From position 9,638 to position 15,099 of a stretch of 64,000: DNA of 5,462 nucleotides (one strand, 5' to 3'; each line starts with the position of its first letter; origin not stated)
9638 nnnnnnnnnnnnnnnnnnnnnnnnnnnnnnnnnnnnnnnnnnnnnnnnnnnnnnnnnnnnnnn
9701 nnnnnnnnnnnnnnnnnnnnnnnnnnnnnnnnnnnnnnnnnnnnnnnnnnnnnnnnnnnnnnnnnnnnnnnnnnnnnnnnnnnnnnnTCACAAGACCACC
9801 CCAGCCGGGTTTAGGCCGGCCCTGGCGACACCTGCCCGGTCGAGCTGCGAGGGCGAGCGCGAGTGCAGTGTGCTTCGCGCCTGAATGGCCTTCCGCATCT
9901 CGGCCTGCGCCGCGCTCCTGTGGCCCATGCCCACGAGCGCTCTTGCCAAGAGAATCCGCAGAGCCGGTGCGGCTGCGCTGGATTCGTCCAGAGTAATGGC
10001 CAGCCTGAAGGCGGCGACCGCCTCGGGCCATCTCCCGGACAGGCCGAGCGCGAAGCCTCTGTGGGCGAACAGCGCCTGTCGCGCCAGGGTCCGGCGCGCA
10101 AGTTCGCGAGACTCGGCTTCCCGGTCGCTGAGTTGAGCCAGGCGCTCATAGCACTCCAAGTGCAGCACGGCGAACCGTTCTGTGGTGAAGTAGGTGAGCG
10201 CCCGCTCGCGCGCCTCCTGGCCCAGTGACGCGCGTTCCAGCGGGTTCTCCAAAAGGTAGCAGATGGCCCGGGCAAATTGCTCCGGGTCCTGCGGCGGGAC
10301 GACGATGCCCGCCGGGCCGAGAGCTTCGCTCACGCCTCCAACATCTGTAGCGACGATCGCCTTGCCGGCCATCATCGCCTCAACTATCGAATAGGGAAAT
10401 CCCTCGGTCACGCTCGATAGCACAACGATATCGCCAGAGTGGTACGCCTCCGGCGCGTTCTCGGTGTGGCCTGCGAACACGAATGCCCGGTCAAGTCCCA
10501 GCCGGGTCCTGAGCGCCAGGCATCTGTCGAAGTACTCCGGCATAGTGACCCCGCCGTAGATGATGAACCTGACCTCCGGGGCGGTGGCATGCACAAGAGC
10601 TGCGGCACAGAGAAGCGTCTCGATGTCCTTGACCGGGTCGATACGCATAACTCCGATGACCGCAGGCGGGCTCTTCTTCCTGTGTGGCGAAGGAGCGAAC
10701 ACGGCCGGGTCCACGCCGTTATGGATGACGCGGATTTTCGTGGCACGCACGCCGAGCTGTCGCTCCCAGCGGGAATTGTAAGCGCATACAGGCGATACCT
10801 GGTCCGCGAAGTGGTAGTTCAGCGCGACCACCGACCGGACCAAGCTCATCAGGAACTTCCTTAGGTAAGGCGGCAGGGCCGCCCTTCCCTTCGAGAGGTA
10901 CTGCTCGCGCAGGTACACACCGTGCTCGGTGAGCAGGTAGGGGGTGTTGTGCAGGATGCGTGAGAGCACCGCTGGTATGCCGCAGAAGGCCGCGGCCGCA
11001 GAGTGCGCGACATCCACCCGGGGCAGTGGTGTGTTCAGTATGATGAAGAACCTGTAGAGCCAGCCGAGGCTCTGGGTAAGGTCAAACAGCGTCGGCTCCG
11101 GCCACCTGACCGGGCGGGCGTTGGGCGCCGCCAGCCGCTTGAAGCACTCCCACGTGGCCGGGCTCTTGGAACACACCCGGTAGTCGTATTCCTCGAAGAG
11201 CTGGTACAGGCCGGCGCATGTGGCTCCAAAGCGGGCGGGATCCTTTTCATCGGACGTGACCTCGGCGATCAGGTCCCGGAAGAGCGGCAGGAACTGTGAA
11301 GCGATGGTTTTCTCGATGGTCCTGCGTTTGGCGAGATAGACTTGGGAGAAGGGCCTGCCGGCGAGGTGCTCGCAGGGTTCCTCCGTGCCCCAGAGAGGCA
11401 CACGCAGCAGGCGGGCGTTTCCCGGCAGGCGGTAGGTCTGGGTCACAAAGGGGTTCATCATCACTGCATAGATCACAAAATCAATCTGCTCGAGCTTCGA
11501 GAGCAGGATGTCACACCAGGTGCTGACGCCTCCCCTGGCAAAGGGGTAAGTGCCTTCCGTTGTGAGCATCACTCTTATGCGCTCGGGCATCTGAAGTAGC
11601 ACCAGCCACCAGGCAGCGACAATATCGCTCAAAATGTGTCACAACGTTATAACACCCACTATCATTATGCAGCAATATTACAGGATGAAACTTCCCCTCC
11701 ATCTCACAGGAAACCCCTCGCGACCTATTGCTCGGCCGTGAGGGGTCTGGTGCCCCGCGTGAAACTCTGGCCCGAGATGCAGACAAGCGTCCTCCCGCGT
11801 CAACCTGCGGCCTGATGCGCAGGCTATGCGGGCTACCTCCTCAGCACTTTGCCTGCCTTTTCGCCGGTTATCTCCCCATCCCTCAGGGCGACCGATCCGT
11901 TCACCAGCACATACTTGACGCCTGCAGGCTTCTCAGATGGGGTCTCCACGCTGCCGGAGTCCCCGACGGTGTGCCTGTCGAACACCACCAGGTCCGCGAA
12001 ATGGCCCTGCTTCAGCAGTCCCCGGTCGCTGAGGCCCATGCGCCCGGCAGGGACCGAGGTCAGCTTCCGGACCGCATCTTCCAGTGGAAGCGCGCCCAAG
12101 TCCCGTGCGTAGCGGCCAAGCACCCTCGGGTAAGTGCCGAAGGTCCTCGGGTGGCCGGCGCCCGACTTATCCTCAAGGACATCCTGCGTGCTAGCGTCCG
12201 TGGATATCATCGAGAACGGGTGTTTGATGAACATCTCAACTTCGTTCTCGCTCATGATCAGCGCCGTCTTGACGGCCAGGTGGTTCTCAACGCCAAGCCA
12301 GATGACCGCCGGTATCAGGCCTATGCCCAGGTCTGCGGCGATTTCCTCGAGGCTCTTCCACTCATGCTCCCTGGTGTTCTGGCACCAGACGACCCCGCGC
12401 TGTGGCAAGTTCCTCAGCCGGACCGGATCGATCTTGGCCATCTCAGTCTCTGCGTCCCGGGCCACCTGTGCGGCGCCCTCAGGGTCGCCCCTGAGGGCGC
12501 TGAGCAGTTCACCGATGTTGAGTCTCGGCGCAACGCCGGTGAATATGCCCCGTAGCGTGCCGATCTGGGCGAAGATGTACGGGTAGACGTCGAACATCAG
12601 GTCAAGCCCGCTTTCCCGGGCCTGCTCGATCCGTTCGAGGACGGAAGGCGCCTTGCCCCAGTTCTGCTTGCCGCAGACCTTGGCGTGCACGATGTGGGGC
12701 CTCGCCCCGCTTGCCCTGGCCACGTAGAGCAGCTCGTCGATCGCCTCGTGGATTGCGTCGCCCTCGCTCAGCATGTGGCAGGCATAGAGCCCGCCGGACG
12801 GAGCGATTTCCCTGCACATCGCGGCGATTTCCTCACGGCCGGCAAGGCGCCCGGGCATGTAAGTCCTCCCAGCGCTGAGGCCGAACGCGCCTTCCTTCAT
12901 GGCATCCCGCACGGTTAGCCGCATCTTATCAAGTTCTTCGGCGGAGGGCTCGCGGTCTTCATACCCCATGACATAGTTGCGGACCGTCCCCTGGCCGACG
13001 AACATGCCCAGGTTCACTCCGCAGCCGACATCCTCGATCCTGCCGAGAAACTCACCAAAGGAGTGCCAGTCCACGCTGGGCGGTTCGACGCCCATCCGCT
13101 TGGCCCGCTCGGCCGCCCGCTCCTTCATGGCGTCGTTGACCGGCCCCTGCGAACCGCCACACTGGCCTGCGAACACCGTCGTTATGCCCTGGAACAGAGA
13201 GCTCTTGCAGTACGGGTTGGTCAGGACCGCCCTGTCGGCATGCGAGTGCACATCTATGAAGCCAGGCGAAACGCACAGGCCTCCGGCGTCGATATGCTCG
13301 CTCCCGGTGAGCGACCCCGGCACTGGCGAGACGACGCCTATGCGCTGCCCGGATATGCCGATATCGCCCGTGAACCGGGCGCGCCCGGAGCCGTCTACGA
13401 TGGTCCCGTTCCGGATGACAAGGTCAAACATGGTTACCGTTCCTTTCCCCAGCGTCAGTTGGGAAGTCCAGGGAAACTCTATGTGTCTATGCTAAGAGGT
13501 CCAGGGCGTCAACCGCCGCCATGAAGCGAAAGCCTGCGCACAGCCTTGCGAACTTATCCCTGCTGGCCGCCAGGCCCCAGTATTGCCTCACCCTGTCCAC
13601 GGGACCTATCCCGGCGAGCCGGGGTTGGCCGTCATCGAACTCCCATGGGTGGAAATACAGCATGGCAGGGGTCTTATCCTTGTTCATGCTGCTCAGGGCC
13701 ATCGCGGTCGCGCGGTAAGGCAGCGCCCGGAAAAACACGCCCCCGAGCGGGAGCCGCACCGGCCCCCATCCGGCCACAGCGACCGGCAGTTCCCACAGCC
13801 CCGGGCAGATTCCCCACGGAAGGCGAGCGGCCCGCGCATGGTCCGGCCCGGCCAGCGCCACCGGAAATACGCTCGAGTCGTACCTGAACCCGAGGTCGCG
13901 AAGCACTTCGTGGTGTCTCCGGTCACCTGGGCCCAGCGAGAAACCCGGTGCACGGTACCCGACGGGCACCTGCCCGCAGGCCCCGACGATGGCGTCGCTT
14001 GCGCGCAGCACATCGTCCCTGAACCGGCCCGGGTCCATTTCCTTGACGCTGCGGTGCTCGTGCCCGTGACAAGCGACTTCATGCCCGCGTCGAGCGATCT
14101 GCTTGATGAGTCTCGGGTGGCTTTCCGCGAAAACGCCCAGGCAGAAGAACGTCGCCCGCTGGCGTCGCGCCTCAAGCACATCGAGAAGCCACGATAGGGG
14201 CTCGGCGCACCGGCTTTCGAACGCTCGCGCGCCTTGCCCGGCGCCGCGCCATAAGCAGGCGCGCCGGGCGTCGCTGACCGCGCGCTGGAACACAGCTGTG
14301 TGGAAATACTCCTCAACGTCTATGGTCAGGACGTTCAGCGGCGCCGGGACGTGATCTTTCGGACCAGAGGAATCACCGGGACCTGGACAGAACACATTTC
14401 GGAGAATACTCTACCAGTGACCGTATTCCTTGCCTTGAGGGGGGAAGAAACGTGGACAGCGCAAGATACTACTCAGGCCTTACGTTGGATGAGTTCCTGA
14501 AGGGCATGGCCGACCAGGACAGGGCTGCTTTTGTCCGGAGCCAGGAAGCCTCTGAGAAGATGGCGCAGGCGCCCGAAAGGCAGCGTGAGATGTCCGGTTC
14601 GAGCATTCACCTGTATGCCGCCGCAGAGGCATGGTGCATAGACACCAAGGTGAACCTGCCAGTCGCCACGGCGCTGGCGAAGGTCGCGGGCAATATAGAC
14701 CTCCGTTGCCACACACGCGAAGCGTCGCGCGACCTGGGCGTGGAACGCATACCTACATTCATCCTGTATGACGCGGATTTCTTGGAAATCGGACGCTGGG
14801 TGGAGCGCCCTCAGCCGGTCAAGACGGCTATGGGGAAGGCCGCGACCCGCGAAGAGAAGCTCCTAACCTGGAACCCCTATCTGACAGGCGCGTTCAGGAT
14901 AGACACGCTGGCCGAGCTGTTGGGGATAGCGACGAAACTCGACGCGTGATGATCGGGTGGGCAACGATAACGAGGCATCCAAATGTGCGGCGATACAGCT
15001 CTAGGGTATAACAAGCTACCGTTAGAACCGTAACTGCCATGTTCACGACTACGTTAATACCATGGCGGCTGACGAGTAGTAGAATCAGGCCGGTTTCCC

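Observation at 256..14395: Pel-like exopolysaccharide island with a non-canonical accessory and regulatory gene set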

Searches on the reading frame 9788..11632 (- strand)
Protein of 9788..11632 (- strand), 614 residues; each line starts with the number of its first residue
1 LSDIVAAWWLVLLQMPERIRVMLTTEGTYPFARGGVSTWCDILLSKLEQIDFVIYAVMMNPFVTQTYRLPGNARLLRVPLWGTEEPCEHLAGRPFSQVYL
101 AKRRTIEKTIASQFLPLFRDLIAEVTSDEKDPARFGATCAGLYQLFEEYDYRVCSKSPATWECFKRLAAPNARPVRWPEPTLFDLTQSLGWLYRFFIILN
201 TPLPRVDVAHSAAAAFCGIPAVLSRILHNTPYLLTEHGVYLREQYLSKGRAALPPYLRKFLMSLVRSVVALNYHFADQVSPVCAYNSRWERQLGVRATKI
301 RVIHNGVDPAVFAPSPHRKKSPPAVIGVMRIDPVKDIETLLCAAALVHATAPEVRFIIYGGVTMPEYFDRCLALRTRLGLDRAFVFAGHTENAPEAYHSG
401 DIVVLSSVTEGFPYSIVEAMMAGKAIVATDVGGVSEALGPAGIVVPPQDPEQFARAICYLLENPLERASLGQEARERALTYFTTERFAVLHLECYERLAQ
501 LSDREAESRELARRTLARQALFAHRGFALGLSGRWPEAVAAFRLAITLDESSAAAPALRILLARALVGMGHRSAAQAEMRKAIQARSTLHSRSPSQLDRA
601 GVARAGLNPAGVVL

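Call 4: search_protein_families(library=pfam, proteins=[window:9788-11632:-], max_evalue=0.01)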
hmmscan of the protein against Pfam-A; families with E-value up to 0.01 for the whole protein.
window:9788-11632:- (614 aa): 7 families
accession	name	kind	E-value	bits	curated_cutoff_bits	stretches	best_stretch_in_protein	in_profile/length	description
PF11997.14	DUF3492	-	7e-35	121.5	23.3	1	20-295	2-265/268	Domain of unknown function (DUF3492)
PF13692.12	Glyco_trans_1_4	-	1.2e-29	103.8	27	1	327-463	6-142/142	Glycosyl transferases group 1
PF00534.26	Glycos_transf_1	-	2.5e-28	99.2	26.4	1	318-477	11-172/172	Glycosyl transferases group 1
PF13439.12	Glyco_transf_4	-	9.4e-12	45.7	28.5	1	172-310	41-169/170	Glycosyltransferase Family 4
PF13524.12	Glyco_trans_1_2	-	1.3e-10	41.8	25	1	350-486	11-137/144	Glycosyl transferase-like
PF13579.12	Glyco_trans_4_4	-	5.6e-09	37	29.7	1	166-306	34-158/158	Glycosyl transferase 4-like domain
PF07719.23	TPR_2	-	0.0031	17.9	27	0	524-550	6-32/34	Tetratricopeptide repeat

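Call 6: search_protein_families(library=ncbifam, proteins=[window:9788-11632:-], max_evalue=1)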
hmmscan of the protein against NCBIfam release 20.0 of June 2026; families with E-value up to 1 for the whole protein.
window:9788-11632:- (614 aa): 36 families (the best 25 are shown)
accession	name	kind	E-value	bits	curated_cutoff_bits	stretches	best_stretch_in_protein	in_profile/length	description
NF038011.1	PelF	equivalog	1.3e-38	133.3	100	1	21-487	2-481/489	GT4 family glycosyltransferase PelF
TIGR03088.1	stp2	hypoth_equivalog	2.1e-29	102.8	409.05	1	236-497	111-372/374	TIGR03088 family PEP-CTERM/XrtA system glycosyltransferase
NF041876.1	EPS_EpsE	equivalog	1.5e-22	80.4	400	1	296-488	184-386/389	exopolysaccharide biosynthesis GT4 family glycosyltransferase EpsE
TIGR04047.1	MSMEG_0565_glyc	hypoth_equivalog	5.2e-18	65.3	259.85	1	287-496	151-372/373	MSMEG_0565 family glycosyltransferase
TIGR03449.1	mycothiol_MshA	equivalog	1.2e-17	63.9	462.5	1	295-495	185-400/406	D-inositol-3-phosphate glycosyltransferase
TIGR03999.1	thiol_BshA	equivalog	1.1e-16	60.7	273.7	1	268-499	137-374/375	N-acetyl-alpha-D-glucosaminyl L-malate synthase BshA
NF038229.1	Glyco4_Geo_Pelo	equivalog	2.3e-15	56.5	400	1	292-498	127-336/338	GPMC system family 4 glycosyltransferase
NF011726.0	PRK15179.1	equivalog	2.7e-12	45.8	733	1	289-495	473-691/694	Vi polysaccharide biosynthesis protein TviE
NF041010.1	glycosy_Agl16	equivalog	2.1e-11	43.3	575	1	271-480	126-334/352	glycosylation protein Agl16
TIGR02149.1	glgA_Coryne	subfamily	6.3e-11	42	302.4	1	294-497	165-389/391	glycogen synthase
TIGR04063.1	stp3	hypoth_equivalog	1.1e-10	41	442.05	1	272-493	154-386/397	TIGR04063 family PEP-CTERM/XrtA system glycosyltransferase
TIGR04157.1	glyco_rSAM_CFB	subfamily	1.8e-10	40.4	400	1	325-488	230-399/406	TIGR04157 family glycosyltransferase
NF038295.1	EPS_HpsP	equivalog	1e-09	37.9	550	1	319-498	204-387/388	hormogonium polysaccharide biosynthesis glycosyltransferase HpsP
NF047684.1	TeichurnBiosyTuaC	equivalog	2.6e-09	36.5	550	1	379-499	267-390/391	teichuronic acid biosynthesis protein TuaC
TIGR03087.1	stp1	hypoth_equivalog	2.8e-09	36.6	316.65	1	292-486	190-385/397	TIGR03087 family PEP-CTERM/XrtA system glycosyltransferase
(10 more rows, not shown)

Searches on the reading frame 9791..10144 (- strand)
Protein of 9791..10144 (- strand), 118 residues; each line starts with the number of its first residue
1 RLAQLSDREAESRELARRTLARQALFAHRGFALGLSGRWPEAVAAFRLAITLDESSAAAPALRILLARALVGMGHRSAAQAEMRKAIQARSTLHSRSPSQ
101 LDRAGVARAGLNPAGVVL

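Call 87: search_protein_families(library=pfam, proteins=[window:9791-10144:-], max_evalue=10)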
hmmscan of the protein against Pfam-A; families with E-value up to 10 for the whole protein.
seq(118 aa): 11 families
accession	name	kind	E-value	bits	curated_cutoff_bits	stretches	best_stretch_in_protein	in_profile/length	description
PF07719.23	TPR_2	-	2.1e-05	24.7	27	2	27-54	5-32/34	Tetratricopeptide repeat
PF13181.12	TPR_8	-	0.00062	20.2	25.7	1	64-90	5-31/34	Tetratricopeptide repeat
PF14559.12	TPR_19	-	0.0022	18.7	25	1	36-87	4-52/68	Tetratricopeptide repeat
PF13428.12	TPR_14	-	0.01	16.9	23.5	2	60-89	1-30/44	Tetratricopeptide repeat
PF00515.34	TPR_1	-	0.01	16.1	27.8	1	27-55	5-33/34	Tetratricopeptide repeat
PF13374.12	TPR_10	-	0.013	15.9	27.5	1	66-93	8-35/42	Tetratricopeptide repeat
PF22860.2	DUF7017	-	0.016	15.7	27.5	1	43-102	54-113/141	Domain of unknown function (DUF7017)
PF13414.12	TPR_11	-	0.05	13.7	26.8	1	36-59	7-30/42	TPR repeat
PF07721.20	TPR_4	-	0.12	13.5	27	2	60-84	1-25/26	Tetratricopeptide repeat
PF13424.12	TPR_12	-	0.17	12.5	30.1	2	28-90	8-75/77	Tetratricopeptide repeat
PF13432.12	TPR_16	-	0.42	11.5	32.7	1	65-90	2-27/65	Tetratricopeptide repeat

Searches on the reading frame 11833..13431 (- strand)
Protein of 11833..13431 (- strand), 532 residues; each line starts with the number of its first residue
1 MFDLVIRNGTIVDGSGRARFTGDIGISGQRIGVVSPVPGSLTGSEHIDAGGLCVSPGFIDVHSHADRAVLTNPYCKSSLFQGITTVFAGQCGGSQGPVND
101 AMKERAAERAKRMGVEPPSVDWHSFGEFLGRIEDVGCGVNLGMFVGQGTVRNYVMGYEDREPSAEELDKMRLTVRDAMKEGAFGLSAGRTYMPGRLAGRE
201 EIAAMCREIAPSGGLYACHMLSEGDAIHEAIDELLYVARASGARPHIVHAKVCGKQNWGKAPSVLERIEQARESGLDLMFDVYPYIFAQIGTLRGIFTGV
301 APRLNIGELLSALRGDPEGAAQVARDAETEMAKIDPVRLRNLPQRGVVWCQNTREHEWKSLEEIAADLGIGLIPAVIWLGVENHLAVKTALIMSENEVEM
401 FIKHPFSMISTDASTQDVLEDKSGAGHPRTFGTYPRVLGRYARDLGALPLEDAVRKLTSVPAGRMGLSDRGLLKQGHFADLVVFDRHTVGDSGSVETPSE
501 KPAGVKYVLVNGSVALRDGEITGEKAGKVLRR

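Call 5: search_protein_families(library=pfam, proteins=[window:11833-13431:-], max_evalue=0.01)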
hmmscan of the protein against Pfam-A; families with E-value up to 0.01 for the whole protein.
window:11833-13431:- (532 aa): 2 families
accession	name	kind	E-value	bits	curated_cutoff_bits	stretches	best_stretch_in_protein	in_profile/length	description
PF07969.17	Amidohydro_3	-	1.6e-27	97.6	29.7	1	46-514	2-470/472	Amidohydrolase family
PF01979.26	Amidohydro_1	-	9.2e-09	35.4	25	1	439-512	264-342/345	Amidohydrolase family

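Call 74: search_protein_families(library=ncbifam, proteins=[window:11833-13431:-], max_evalue=0.00001)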
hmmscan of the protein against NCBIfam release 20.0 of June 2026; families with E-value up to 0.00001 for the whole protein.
window:11833-13431:- (532 aa): 35 families (the best 25 are shown)
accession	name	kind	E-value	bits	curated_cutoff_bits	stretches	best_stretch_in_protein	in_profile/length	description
NF006560.0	PRK09061.1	subfamily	1.5e-50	171.9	340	2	1-288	25-295/517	amidohydrolase family protein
NF006689.0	PRK09237.1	equivalog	7.7e-14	51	371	1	1-91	2-95/383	amidohydrolase/deacetylase family metallohydrolase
NF004839.0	PRK06189.1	equivalog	2.1e-13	49.7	631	1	1-67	2-65/451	allantoinase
TIGR03178.1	allantoinase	equivalog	1e-12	47.6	357.85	0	3-65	1-60/441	allantoinase AllB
NF009060.0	PRK12394.1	equivalog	3.6e-12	45.7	442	1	2-99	3-98/381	metallo-dependent hydrolase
NF005791.0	PRK07627.1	equivalog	2.8e-11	43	442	0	4-63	3-62/425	dihydroorotase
NF009941.0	PRK13404.1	subfamily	3.7e-10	39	647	1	2-104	4-99/478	dihydropyrimidinase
NF006839.0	PRK09357.1-4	equivalog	7.8e-10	37.9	576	1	4-65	2-62/422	dihydroorotase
NF011990.0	PRK15446.2-6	subfamily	9.6e-10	37.7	233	0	5-64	4-65/390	alpha-D-ribose 1-methylphosphonate 5-triphosphate diphosphatase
TIGR02318.1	phosphono_phnM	equivalog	1.2e-09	37.6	390.55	0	444-487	316-359/376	phosphonate metabolism protein PhnM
TIGR03583.1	EF_0837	hypoth_equivalog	1.4e-09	37.5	432.15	0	3-95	2-92/365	amidohydrolase/deacetylase family metallohydrolase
NF006688.0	PRK09236.1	equivalog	1.9e-09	36.9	535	0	435-527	337-437/444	dihydroorotase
TIGR00857.1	pyrC_multi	subfamily_domain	5.3e-09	35.6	279.05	0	434-487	319-370/412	dihydroorotase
TIGR03121.1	one_C_dehyd_A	equivalog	8.5e-09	34.2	392.75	0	458-528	440-510/556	formylmethanofuran dehydrogenase subunit A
NF006056.0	PRK08204.1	subfamily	9.1e-09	34.6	391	1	4-95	5-96/449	hypothetical protein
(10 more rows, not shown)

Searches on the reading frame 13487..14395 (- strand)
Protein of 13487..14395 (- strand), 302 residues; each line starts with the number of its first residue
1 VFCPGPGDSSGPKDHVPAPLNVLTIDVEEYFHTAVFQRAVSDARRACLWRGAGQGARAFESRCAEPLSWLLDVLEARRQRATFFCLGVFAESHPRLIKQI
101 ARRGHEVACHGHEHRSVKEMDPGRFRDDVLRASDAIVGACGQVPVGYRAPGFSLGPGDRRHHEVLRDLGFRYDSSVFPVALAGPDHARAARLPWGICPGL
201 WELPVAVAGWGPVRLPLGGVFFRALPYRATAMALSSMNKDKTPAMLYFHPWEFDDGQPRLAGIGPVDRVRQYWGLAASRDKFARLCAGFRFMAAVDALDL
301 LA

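Call 5: search_protein_families(library=pfam, proteins=[window:13487-14395:-], max_evalue=0.01)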
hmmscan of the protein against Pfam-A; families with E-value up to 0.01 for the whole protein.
window:13487-14395:- (302 aa): 2 families
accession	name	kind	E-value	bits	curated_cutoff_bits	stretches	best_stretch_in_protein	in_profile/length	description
PF11959.13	DUF3473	-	5.6e-28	98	29.6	1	174-296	1-127/130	Domain of unknown function (DUF3473)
PF01522.26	Polysacc_deac_1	-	1.3e-19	70.8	23.1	1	70-172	24-123/124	Polysaccharide deacetylase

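Call 74: search_protein_families(library=ncbifam, proteins=[window:13487-14395:-], max_evalue=0.00001)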
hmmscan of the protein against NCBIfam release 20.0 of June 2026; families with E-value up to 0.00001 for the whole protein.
window:13487-14395:- (302 aa): 7 families
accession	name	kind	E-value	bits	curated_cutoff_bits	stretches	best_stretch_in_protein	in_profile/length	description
TIGR03006.1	pepcterm_polyde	equivalog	7.9e-62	208.8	276.2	1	21-293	1-266/272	XrtA system polysaccharide deacetylase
TIGR04243.1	nodulat_NodB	equivalog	1.8e-16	60.2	240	1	70-150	20-101/197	chitooligosaccharide deacetylase NodB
TIGR02764.1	spore_ybaN_pdaB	equivalog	9.6e-15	54.8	237.4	1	69-151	23-105/191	polysaccharide deacetylase family sporulation protein PdaB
NF045821.1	PgAcgDacpgdA1_Bac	equivalog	9.5e-10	37.8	400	1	70-149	106-185/282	peptidoglycan-N-acetylglucosamine deacetylase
TIGR02884.1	spore_pdaA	equivalog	7.5e-09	35.6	298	1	70-147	55-132/224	delta-lactam-biosynthetic de-N-acetylase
TIGR02873.1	spore_ylxY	hypoth_equivalog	7.5e-08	31.9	391.5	1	65-150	98-183/268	probable sporulation protein, polysaccharide deacetylase family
NF045822.1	PgAcgDacpgdA2_Bac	equivalog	1.8e-06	27.5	400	1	70-154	87-171/274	peptidoglycan-N-acetylglucosamine deacetylase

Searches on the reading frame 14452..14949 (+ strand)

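Call 5: search_protein_families(library=pfam, proteins=[window:14452-14949:+], max_evalue=0.01)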
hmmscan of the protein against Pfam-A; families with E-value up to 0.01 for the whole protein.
window:14452-14949:+ (165 aa): 1 family
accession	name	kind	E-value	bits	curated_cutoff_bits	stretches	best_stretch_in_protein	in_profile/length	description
PF14595.12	Thioredoxin_9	-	1.6e-19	70.5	25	1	9-127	1-125/129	Thioredoxin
